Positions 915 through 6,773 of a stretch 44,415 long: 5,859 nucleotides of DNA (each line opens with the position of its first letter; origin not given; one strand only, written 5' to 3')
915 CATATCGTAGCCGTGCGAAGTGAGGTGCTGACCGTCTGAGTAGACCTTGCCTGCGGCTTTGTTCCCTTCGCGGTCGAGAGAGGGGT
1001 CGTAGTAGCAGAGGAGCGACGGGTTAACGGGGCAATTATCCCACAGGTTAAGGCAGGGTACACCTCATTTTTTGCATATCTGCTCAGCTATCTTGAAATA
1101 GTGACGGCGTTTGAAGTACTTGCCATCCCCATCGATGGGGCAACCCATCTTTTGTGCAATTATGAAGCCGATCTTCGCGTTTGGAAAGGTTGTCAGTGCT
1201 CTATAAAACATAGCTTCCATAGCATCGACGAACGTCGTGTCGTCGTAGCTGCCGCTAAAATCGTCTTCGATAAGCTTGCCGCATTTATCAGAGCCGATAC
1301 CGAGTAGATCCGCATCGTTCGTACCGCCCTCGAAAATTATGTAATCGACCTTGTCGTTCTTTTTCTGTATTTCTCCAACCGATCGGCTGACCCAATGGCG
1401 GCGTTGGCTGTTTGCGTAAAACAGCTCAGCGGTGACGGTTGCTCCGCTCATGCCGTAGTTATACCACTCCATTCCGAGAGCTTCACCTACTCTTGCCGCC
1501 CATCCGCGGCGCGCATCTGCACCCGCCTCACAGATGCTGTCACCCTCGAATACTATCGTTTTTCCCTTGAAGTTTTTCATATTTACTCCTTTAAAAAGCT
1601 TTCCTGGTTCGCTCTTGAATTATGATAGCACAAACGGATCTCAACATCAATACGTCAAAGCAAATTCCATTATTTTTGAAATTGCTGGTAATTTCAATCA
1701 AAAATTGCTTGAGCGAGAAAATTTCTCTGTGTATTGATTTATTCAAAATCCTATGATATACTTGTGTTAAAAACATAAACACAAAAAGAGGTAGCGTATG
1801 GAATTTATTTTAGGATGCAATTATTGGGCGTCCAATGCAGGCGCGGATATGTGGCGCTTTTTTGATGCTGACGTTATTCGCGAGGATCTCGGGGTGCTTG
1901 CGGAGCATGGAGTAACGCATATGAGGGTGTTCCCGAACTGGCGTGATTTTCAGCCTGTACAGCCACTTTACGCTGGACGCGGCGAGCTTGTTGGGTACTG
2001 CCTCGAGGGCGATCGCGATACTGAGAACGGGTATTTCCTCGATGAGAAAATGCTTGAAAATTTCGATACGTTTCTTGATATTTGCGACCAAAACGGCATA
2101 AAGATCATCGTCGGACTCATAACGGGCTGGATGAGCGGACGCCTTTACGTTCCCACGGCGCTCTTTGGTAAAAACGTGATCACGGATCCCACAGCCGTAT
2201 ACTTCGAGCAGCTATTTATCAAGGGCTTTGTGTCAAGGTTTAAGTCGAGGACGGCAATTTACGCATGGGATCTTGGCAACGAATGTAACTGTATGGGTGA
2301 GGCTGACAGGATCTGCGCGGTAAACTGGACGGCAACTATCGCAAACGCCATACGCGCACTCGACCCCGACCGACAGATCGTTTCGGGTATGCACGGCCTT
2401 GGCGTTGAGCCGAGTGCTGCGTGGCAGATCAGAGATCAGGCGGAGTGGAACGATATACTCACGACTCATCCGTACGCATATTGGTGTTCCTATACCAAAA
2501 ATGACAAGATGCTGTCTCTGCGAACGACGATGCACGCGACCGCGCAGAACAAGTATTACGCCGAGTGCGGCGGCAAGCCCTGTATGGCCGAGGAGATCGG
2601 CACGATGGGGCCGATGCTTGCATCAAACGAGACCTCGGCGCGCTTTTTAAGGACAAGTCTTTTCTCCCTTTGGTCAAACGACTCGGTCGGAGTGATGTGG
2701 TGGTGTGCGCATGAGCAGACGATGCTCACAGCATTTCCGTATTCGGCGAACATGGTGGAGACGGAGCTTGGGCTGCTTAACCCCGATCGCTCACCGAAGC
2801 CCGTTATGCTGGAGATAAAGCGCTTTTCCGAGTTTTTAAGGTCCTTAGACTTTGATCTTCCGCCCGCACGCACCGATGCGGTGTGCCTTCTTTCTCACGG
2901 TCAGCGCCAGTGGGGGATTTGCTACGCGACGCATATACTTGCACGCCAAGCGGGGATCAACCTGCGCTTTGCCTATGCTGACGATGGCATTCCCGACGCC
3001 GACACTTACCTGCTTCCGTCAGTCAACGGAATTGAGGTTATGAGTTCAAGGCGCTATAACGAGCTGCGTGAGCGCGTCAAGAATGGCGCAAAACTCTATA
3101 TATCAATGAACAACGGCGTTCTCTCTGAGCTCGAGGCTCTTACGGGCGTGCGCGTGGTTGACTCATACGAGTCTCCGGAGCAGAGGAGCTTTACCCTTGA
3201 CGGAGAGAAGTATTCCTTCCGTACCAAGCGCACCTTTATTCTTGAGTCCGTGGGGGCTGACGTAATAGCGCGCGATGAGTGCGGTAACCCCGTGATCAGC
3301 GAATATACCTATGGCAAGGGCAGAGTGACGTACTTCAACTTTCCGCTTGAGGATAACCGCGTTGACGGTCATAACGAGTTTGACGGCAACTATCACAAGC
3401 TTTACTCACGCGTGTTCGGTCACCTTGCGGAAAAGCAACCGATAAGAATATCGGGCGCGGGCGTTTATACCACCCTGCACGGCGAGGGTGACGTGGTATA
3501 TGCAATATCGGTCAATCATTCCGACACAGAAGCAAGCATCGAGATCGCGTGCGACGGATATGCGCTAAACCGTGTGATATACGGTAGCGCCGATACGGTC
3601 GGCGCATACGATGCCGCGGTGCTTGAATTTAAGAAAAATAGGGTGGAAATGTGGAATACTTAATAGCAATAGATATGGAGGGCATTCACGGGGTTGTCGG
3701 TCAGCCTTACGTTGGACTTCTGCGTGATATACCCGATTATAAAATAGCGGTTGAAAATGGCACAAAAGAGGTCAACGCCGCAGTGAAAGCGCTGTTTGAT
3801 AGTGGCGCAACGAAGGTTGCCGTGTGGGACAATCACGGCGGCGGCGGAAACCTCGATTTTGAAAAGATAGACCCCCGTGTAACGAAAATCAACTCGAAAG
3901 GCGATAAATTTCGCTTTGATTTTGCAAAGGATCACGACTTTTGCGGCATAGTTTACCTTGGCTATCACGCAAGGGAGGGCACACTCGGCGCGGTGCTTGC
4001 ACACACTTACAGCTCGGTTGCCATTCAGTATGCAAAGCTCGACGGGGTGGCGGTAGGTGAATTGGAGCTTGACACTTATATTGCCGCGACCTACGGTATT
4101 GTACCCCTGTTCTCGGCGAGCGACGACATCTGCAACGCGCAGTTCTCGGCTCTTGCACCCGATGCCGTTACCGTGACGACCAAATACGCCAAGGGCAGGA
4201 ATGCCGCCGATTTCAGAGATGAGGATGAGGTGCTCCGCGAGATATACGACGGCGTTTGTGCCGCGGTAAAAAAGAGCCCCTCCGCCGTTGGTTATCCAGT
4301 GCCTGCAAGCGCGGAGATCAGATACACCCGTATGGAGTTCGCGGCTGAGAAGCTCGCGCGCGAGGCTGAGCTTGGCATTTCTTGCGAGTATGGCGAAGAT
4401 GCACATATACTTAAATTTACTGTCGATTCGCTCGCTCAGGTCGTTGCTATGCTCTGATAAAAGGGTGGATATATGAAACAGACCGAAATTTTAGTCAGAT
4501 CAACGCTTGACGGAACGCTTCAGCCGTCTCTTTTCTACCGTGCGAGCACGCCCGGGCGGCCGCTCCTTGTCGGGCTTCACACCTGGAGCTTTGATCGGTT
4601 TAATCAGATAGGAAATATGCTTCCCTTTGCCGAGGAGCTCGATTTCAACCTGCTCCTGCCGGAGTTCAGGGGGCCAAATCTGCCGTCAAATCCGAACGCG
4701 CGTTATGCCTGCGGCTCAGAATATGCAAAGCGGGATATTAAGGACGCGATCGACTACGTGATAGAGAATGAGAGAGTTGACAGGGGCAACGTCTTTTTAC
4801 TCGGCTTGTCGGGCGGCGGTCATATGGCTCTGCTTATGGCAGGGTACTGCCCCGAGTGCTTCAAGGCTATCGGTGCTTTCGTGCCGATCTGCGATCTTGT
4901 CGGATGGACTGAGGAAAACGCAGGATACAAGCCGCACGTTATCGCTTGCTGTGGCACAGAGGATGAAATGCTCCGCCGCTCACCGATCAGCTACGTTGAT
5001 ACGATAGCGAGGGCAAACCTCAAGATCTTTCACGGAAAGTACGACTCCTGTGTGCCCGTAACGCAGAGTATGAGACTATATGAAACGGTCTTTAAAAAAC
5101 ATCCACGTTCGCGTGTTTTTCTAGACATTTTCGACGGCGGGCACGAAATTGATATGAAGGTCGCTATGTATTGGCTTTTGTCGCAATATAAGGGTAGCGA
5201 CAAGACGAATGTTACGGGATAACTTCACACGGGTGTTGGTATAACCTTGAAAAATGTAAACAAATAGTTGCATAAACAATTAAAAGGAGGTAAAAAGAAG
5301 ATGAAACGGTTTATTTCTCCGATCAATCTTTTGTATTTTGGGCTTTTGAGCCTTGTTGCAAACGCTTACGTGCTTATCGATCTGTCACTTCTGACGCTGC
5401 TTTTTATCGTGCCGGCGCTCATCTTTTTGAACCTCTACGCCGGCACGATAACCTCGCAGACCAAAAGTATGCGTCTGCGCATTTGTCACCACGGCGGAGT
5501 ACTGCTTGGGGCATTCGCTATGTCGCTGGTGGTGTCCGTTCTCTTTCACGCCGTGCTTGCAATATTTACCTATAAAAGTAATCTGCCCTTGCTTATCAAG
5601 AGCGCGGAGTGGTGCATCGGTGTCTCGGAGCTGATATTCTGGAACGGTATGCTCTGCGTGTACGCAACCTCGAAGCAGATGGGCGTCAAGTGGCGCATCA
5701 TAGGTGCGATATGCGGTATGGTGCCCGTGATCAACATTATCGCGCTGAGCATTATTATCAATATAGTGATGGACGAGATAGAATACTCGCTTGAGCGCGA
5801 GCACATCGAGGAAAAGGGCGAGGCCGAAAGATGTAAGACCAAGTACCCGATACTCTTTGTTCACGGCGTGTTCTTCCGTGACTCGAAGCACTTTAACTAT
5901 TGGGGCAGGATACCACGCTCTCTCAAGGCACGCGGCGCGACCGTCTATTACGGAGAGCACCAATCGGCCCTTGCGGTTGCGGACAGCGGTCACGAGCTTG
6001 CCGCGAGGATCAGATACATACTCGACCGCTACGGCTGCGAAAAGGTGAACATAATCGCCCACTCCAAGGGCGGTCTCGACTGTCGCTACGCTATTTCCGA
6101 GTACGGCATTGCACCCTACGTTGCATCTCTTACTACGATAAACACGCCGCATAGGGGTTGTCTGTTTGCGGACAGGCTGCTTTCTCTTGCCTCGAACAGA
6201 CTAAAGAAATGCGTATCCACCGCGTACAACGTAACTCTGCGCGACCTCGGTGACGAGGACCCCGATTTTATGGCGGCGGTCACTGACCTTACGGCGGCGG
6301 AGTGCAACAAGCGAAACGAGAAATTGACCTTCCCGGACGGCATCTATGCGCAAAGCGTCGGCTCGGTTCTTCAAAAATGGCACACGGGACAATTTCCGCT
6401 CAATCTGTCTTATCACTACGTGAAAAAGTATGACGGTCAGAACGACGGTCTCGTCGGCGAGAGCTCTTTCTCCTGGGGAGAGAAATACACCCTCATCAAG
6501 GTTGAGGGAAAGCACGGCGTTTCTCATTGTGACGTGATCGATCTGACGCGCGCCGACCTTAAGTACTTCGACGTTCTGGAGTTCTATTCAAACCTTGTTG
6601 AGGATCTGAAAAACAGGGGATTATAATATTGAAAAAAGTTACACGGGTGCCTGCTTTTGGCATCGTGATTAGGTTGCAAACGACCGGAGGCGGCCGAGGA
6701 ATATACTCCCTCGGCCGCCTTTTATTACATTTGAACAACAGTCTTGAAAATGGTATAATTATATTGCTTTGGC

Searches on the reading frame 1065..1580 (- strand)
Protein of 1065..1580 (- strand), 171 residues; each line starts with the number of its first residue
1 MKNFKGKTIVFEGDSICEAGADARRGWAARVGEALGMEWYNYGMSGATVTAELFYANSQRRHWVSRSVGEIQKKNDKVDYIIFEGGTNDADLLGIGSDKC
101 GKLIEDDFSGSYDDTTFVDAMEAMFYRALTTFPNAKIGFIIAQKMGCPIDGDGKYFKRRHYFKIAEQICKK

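Call 10: search_protein_families(library=pfam, proteins=[window:1065-1580:-], max_evalue=0.001)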
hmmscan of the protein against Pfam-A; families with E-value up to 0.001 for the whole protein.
window:1065-1580:- (171 aa): 2 families
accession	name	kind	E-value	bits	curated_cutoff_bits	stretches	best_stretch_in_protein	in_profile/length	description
PF13472.12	Lipase_GDSL_2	-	1.4e-09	39.2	32.9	1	13-138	3-106/178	GDSL-like Lipase/Acylhydrolase family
PF00657.28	Lipase_GDSL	-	6.9e-05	23.5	23.6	1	9-94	1-93/208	GDSL-like Lipase/Acylhydrolase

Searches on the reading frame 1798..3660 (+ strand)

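Call 10: search_protein_families(library=pfam, proteins=[window:1798-3660:+], max_evalue=0.001)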
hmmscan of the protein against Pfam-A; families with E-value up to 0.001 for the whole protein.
window:1798-3660:+ (621 aa): 2 families
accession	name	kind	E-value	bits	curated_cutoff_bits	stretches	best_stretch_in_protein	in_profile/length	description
PF00150.24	Cellulase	-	1.1e-12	48.5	23.5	1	75-305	50-269/272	Cellulase (glycosyl hydrolase family 5)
PF08532.16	Glyco_hydro_42M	-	3.9e-06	27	25.8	1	438-522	104-193/207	Beta-galactosidase trimerisation domain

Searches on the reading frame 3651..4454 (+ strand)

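Call 10: search_protein_families(library=pfam, proteins=[window:3651-4454:+], max_evalue=0.001)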
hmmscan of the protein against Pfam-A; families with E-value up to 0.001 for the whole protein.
window:3651-4454:+ (268 aa): 1 family
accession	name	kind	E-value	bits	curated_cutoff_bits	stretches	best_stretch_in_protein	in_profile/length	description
PF04951.18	Peptidase_M55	-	9.7e-49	166.6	25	1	1-267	1-261/264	D-aminopeptidase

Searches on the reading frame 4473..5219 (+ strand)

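Call 10: search_protein_families(library=pfam, proteins=[window:4473-5219:+], max_evalue=0.001)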
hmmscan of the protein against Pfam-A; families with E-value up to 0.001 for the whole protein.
window:4473-5219:+ (249 aa): 7 families
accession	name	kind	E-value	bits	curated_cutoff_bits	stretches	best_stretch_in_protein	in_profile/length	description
PF00326.27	Peptidase_S9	-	4.1e-15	56.3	22.6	1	87-228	46-191/213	Prolyl oligopeptidase family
PF20434.5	BD-FAE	-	7.2e-12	45.7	26.8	1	87-204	68-213/215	BD-FAE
PF00756.26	Esterase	-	7.8e-06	26.3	22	1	94-143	104-153/251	Putative esterase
PF00561.26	Abhydrolase_1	-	0.00022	21.4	25.8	0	44-132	15-96/245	alpha/beta hydrolase fold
PF08840.17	BAAT_C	-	0.00033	21.2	20.9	0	91-163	8-76/210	BAAT / Acyl-CoA thioester hydrolase C terminal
PF12146.15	Hydrolase_4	-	0.00049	19.9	27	0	86-139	59-110/239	Serine aminopeptidase, S33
PF02230.22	Abhydrolase_2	-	0.00063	20.1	23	0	85-167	86-170/217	Phospholipase/Carboxylesterase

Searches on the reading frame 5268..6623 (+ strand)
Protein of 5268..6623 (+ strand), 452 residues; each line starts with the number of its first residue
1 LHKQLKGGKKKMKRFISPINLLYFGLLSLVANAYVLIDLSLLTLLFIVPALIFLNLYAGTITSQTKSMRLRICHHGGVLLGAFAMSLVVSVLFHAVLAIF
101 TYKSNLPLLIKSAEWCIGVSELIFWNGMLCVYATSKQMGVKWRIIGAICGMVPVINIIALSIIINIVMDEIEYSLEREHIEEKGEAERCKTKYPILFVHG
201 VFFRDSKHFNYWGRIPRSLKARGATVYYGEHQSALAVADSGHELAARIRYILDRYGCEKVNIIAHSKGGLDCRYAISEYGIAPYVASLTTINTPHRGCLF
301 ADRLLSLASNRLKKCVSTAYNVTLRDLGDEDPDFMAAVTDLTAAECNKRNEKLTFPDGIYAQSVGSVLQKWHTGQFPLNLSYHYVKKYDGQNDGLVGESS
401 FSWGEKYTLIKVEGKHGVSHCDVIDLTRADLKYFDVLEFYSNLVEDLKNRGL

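Call 9: search_protein_families(library=pfam, proteins=[window:5268-6623:+], max_evalue=0.001)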
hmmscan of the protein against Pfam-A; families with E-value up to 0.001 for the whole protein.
window:5268-6623:+ (452 aa): 4 families
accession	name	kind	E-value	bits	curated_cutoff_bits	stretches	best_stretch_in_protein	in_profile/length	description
PF00561.26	Abhydrolase_1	-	1.7e-06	28.3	25.8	1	243-370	54-179/245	alpha/beta hydrolase fold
PF05057.20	DUF676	-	3.2e-05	24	20.3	1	241-317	59-147/217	Putative serine esterase (DUF676)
PF02089.21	Palm_thioest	-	0.00043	20.5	26.8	1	194-304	1-119/254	Palmitoyl protein thioesterase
PF07819.20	PGAP1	-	0.0009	19.5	24.3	0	244-305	72-140/233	PGAP1-like alpha/beta domain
